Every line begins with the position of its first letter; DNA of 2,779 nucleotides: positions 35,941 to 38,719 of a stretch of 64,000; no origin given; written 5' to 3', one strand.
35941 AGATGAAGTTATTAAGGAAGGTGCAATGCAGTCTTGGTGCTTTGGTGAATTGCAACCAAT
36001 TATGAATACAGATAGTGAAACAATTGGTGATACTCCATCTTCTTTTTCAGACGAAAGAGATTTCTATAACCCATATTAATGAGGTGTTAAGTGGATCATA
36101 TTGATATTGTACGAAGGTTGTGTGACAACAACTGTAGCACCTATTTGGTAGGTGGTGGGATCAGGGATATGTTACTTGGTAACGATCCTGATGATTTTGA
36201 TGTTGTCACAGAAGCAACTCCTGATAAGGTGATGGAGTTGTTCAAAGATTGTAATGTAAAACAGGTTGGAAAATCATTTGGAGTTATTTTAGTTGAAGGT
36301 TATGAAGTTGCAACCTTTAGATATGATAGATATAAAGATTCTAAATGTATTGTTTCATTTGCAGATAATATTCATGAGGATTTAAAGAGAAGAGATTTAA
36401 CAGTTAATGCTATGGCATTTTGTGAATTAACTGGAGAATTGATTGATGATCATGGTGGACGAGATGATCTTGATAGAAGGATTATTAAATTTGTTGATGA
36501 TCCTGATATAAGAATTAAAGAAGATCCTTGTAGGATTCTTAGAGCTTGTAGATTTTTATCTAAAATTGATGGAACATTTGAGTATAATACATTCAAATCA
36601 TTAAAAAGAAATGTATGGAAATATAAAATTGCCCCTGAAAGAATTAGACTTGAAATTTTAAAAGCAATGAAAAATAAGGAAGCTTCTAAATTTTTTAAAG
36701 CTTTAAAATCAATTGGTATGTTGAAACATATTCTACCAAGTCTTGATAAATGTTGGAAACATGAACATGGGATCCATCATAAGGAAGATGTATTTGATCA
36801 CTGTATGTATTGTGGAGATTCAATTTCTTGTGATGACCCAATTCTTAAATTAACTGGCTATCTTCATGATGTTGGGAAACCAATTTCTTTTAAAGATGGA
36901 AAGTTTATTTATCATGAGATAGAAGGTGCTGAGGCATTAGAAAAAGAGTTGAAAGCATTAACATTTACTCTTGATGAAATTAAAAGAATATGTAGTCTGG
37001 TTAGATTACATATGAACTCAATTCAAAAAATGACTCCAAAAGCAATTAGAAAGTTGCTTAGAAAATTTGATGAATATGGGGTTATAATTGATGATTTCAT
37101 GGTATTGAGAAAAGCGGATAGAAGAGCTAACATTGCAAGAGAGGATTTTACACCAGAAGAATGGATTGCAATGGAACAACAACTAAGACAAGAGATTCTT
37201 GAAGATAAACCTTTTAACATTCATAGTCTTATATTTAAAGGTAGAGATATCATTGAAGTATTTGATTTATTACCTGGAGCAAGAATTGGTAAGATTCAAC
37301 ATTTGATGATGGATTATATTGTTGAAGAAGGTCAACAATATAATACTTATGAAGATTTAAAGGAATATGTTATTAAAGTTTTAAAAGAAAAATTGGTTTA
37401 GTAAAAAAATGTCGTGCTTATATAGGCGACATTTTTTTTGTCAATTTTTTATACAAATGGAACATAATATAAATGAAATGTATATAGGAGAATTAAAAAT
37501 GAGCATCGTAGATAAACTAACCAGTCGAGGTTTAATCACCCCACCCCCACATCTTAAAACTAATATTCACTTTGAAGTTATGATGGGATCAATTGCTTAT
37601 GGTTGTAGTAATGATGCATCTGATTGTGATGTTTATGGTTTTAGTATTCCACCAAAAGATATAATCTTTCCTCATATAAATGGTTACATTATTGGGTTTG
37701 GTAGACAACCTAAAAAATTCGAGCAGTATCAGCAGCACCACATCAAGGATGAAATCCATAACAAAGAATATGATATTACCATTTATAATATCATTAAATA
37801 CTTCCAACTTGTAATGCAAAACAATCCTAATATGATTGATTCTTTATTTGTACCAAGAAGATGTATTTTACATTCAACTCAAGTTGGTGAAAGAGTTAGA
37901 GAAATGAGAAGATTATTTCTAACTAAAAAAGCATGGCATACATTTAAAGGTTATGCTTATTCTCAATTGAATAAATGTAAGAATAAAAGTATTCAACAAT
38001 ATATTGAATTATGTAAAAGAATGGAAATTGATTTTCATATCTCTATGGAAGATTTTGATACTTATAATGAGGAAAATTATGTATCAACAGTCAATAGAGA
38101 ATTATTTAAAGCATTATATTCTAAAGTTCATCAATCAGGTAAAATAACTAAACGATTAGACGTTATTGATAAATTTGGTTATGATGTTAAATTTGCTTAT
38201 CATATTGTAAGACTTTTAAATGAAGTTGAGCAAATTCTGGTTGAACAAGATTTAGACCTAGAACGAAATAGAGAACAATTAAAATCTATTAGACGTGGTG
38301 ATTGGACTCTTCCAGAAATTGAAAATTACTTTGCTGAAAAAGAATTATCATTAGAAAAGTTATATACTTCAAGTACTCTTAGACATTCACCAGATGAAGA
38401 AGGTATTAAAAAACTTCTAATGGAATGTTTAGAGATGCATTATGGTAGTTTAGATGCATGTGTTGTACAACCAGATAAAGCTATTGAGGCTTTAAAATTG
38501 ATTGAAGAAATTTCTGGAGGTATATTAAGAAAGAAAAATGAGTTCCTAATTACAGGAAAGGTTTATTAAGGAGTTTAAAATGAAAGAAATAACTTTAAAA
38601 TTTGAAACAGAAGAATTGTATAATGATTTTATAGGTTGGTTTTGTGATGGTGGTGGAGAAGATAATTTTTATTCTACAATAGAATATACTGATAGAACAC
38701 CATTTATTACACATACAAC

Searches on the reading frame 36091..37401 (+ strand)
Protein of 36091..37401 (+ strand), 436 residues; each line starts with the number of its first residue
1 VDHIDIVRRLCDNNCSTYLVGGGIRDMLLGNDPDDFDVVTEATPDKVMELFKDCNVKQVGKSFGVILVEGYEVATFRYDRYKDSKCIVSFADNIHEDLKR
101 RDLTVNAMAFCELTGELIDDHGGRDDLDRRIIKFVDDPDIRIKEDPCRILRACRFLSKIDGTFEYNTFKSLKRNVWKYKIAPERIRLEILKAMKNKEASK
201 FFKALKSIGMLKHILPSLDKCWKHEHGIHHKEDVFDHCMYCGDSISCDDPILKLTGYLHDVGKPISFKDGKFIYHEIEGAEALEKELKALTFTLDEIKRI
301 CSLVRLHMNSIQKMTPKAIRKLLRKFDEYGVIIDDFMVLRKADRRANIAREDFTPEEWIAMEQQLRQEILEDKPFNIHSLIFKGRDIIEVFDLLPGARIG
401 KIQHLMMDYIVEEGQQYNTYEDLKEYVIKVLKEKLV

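Call 94: search_protein_families(library=phrogs, proteins=[window:36091-37401:+], max_evalue=0.00001)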
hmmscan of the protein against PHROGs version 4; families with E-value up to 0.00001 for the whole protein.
window:36091-37401:+ (436 aa): 3 families
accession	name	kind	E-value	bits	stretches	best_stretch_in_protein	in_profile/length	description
phrog_2244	-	DNA, RNA and nucleotide metabolism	3.1e-70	238.6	1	16-405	4-375/392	tRNA nucleotidyltransferase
phrog_24229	-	DNA, RNA and nucleotide metabolism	3.8e-29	102.9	1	15-203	4-214/245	tRNA nucleotidyltransferase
phrog_1614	-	DNA, RNA and nucleotide metabolism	7.2e-06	26.9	0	4-52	24-73/268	nucleotidyltransferase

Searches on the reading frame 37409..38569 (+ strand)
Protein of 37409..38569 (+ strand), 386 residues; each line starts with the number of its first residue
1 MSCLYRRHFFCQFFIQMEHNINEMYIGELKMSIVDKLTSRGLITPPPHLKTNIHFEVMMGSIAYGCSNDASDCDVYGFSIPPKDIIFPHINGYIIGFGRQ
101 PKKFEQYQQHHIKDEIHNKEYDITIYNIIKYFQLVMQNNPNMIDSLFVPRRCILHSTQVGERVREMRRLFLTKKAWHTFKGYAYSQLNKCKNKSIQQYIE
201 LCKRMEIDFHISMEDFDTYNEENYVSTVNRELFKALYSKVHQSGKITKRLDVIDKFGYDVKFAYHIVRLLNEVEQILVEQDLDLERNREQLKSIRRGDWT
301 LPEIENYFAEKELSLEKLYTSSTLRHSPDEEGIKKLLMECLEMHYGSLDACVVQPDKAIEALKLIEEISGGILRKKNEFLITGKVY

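Call 94: search_protein_families(library=phrogs, proteins=[window:37409-38569:+], max_evalue=0.00001)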
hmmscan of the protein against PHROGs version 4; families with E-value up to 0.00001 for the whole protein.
window:37409-38569:+ (386 aa): 1 family
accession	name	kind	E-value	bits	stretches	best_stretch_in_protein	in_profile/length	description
phrog_388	-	DNA, RNA and nucleotide metabolism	9.9e-46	157.4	1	50-354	35-343/351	nucleotidyltransferase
